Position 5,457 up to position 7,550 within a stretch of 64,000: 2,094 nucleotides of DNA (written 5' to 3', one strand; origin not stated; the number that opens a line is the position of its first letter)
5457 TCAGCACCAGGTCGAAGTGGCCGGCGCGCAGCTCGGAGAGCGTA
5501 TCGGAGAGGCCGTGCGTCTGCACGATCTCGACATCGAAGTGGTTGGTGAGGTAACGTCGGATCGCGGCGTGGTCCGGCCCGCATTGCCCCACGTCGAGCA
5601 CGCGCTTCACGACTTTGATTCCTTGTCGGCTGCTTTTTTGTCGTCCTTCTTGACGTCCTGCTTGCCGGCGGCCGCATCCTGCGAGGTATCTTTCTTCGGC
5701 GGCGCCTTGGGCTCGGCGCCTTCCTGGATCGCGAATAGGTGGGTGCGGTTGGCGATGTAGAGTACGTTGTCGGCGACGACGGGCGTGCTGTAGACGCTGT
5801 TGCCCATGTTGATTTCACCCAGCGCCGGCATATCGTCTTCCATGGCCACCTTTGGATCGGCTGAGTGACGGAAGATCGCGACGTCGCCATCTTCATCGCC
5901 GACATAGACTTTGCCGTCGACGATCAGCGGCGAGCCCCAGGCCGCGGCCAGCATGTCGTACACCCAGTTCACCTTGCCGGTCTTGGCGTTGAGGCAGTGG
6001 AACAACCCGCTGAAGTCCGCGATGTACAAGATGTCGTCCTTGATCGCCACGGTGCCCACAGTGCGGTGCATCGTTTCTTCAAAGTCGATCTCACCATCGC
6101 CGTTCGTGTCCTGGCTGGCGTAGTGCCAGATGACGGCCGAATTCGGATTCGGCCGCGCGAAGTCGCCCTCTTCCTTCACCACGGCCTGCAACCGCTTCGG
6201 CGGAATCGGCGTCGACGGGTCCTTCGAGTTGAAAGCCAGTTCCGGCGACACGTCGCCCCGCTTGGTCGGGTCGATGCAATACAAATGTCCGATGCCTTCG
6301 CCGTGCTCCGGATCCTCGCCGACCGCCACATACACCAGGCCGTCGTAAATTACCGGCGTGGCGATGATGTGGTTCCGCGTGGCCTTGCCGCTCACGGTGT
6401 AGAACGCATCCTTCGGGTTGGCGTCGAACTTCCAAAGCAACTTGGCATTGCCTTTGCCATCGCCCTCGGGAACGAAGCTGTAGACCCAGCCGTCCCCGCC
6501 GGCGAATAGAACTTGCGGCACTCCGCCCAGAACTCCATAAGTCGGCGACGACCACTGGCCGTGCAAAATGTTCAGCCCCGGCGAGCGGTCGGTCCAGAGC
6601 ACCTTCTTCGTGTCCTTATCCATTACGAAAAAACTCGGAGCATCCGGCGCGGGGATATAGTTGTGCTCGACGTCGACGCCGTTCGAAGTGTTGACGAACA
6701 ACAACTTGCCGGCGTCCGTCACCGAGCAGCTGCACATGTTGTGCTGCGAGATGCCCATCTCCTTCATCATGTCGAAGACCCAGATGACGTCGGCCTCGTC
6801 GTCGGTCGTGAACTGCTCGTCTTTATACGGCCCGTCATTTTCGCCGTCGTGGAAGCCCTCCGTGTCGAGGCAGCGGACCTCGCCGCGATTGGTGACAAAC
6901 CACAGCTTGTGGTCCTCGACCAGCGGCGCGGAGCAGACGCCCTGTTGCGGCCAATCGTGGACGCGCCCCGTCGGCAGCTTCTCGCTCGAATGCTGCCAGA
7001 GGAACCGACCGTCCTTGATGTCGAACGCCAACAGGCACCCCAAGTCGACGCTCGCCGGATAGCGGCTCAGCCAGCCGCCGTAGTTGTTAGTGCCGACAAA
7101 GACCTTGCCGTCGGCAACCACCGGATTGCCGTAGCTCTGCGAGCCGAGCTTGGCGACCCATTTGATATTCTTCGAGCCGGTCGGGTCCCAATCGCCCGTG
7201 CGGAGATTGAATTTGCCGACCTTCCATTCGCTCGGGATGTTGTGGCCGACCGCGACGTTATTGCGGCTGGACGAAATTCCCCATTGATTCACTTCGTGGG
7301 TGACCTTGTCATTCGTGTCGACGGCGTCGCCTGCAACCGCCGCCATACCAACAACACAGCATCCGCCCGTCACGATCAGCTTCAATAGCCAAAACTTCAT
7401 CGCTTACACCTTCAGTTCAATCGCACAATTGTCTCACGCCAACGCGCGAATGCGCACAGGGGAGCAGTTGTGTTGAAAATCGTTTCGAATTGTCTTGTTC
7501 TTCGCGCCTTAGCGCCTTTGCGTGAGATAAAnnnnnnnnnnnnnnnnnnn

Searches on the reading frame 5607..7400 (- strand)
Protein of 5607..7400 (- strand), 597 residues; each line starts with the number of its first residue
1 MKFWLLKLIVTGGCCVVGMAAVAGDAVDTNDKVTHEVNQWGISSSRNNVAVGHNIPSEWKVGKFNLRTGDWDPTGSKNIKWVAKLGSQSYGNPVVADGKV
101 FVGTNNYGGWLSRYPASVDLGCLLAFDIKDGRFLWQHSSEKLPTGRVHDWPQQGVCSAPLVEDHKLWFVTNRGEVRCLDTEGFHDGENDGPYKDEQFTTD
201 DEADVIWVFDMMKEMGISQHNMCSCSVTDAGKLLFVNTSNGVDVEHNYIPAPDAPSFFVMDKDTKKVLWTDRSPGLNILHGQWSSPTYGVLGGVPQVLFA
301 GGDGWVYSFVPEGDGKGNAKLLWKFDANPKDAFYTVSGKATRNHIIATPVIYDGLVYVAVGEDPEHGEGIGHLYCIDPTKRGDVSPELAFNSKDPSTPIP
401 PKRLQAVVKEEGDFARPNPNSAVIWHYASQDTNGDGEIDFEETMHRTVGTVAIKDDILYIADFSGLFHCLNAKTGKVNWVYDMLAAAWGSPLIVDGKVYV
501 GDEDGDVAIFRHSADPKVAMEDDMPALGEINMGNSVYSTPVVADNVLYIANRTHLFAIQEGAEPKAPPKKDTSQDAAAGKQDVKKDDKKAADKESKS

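Call 5: search_protein_families(library=pfam, proteins=[window:5607-7400:-], max_evalue=0.01)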
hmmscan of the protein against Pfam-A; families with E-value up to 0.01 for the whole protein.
window:5607-7400:- (597 aa): 3 families
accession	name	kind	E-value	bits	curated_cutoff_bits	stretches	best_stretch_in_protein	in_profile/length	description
PF13360.13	PQQ_2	-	3.8e-17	63.2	27.6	2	423-510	15-88/233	Outer membrane protein assembly factor BamB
PF13570.13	Beta-prop_ACSF4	-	2.3e-13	50.7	133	1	454-515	144-205/329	Beta-alanine-activating enzyme, beta-propeller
PF13202.12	EF-hand_5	-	0.0085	16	25.9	0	431-442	9-20/25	EF hand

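Call 8: find_related_loci(query=window:5607-7400:-, collection=genome_contigs, flank=10000)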
Query window:5607-7400:- (597 aa) in genome_contigs; peptide patterns used: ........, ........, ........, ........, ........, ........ (x = any residue, [..] = any of these).
444 stretches matched a pattern; 431 encode a relative of the query (tblastn E <= 1e-3); the best 80 are kept; 80 distinct loci.
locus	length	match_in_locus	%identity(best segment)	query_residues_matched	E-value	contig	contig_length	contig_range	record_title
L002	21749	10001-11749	88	1-578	0e+0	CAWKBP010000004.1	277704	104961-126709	MAG: uncultured Planctomycetota bacterium isolate MFD05442.bin.2.74 genome assembly, contig: contig_14727, whole genome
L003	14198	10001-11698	86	1-567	0e+0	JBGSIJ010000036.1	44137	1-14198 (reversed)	MAG: Fimbriimonadaceae bacterium isolate JTS-AC126 k141_4151329, whole genome shotgun sequence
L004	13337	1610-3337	86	1-574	0e+0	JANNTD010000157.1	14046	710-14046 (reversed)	MAG: Planctomycetota bacterium isolate SOY_31_concoct_37_sub SOY_31_k141_1935189, whole genome shotgun sequence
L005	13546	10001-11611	77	38-571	0e+0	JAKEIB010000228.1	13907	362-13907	MAG: Planctomycetota bacterium isolate PMV_8.38 PMV_8.38.k101_520853, whole genome shotgun sequence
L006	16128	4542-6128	76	38-563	0e+0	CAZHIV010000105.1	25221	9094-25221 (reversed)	MAG TPA_asm: uncultured Planctomycetaceae bacterium isolate binchicken_co31_381 genome assembly, contig: k141_2315206, w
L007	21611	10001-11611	75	39-566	0e+0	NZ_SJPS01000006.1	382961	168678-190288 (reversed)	Bythopirellula polymerisocia strain Pla144 Pla144_contig00006, whole genome shotgun sequence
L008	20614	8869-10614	68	4-571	0e+0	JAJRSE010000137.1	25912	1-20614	MAG: Planctomycetota bacterium isolate Dive100_bin4.32 k141_1147432, whole genome shotgun sequence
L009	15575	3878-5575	70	4-558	0e+0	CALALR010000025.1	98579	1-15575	MAG TPA_asm: uncultured Planctomycetaceae bacterium isolate SRR7515930_bin.28_CONCOCT_v1.1_MAG genome assembly, contig:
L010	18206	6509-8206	71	4-558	0e+0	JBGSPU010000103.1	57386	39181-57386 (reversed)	MAG: Bythopirellula sp. isolate JTS-AC311 k141_3514352, whole genome shotgun sequence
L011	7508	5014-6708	71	6-558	0e+0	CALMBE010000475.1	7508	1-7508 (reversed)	MAG TPA_asm: uncultured Planctomycetaceae bacterium isolate SRR5739202_bin.32_CONCOCT_v1.1_MAG genome assembly, contig:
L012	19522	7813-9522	70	5-563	0e+0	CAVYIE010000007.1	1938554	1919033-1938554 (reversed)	MAG: Candidatus Eisenbacteria bacterium isolate MFD05684.bin.1.2 genome assembly, contig: contig_7436, whole genome shot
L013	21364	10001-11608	73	33-564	0e+0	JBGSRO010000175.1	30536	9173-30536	MAG: Pirellulales bacterium isolate JTS-AC36 k141_4178065, whole genome shotgun sequence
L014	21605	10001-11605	73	29-560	0e+0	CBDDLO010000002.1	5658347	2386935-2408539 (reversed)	MAG: Bythopirellula sp. isolate 01c9a370-3b1c-4d10-843e-85d0f0aaef08 genome assembly, contig: contig_2, whole genome sho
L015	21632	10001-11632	71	33-572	0e+0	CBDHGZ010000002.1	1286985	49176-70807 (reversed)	MAG: Lacipirellulaceae bacterium isolate 1f9809e0-dcd1-4150-8bd3-4410f639a638 genome assembly, contig: contig_2, whole g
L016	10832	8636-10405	67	5-588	0e+0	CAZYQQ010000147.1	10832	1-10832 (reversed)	MAG TPA_asm: uncultured Planctomycetaceae bacterium isolate SRP344714_co2_80 genome assembly, contig: NODE_16039_length_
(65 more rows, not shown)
